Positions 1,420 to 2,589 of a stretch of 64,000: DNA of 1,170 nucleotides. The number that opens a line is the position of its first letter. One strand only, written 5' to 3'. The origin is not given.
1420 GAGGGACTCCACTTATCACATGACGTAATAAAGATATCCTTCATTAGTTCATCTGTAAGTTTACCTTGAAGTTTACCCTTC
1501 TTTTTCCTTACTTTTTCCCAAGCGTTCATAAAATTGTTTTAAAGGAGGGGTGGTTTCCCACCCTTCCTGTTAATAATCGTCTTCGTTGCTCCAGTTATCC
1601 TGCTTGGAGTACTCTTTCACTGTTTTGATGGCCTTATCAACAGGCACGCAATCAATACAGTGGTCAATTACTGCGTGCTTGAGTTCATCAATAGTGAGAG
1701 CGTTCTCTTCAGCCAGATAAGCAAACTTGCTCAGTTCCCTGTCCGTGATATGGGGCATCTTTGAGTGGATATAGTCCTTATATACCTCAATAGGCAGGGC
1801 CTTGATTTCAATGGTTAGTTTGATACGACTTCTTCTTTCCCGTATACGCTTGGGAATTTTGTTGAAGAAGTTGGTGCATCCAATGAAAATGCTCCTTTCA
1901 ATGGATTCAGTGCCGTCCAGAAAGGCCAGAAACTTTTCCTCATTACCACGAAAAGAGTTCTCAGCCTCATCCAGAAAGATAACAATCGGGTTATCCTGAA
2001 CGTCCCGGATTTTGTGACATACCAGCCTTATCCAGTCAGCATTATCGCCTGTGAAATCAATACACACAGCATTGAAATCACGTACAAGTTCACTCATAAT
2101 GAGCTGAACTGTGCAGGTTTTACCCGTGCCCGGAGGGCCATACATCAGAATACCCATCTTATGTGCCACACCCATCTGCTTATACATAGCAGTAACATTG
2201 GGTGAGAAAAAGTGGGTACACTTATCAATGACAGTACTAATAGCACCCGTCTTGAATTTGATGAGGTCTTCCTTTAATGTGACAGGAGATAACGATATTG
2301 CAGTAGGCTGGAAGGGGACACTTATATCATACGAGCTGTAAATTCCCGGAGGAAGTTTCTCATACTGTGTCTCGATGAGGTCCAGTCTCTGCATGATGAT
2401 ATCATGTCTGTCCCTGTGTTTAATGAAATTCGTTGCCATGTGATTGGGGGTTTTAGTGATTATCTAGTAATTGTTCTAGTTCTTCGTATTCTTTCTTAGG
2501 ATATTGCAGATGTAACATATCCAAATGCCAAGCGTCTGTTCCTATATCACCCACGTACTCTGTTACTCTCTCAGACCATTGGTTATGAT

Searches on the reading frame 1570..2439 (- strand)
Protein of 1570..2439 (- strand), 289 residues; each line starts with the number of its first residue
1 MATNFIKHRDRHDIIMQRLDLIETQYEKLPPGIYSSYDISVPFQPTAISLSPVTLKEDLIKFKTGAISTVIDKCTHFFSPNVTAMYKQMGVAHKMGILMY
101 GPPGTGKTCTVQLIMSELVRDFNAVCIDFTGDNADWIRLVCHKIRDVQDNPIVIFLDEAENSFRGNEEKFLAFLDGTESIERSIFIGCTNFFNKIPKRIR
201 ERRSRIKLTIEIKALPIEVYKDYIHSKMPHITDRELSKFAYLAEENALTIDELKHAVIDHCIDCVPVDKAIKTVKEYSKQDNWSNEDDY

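Call 50: search_protein_families(library=pfam, proteins=[window:1570-2439:-], max_evalue=0.01)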
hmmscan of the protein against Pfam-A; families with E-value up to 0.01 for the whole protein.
window:1570-2439:- (289 aa): 8 families
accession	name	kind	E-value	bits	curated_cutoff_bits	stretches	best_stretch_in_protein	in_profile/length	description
PF00004.35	AAA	-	6.8e-16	59.4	21.2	1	97-212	1-129/131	ATPase family associated with various cellular activities (AAA)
PF13401.12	AAA_22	-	1.6e-05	25.6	27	1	95-144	6-54/130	AAA domain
PF12775.13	AAA_7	-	0.00016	21.7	25.8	1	88-130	27-70/181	P-loop containing dynein motor region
PF13191.12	AAA_16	-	0.00028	21.9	32.6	0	95-129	25-63/167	AAA ATPase domain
PF13173.12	AAA_14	-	0.0037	17.7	27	0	97-162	5-74/129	AAA domain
PF05496.18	RuvB_N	-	0.0052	17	27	1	97-159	36-93/159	Holliday junction DNA helicase RuvB P-loop domain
PF05673.19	DUF815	-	0.0063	16.1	23.8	1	96-176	55-134/249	Protein of unknown function (DUF815)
PF13245.12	AAA_19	-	0.0065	17.1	25.1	0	96-130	13-50/134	AAA domain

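Call 51: search_protein_families(library=phrogs, proteins=[window:1570-2439:-], max_evalue=0.001)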
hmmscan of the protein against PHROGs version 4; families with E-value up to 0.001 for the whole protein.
window:1570-2439:- (289 aa): 11 families
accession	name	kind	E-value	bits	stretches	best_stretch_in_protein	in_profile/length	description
phrog_2376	-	other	6.5e-14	53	1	85-257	67-234/363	ATPase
phrog_7485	-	unknown function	2.7e-13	50.7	1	70-123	205-256/430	-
phrog_3757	-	unknown function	8e-11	42.9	1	87-244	119-289/367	-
phrog_168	-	DNA, RNA and nucleotide metabolism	1.1e-08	36.1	1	95-210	43-158/314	clamp loader of DNA polymerase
phrog_5846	-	DNA, RNA and nucleotide metabolism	1.2e-08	35.6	1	93-209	37-151/380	clamp loader of DNA polymerase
phrog_9172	-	unknown function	3.1e-05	24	1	85-160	99-176/509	-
phrog_14322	-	unknown function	0.00012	22.4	1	62-157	194-288/398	-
phrog_8638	-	unknown function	0.00019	21.1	1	87-165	298-379/568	-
phrog_11838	-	DNA, RNA and nucleotide metabolism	0.00021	21.6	1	93-208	39-156/420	clamp loader of DNA polymerase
phrog_3277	-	DNA, RNA and nucleotide metabolism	0.00033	21.5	1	92-124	8-40/168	DnaC-like helicase loader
phrog_10401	-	other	0.00041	20.2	0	92-225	458-597/667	ATPase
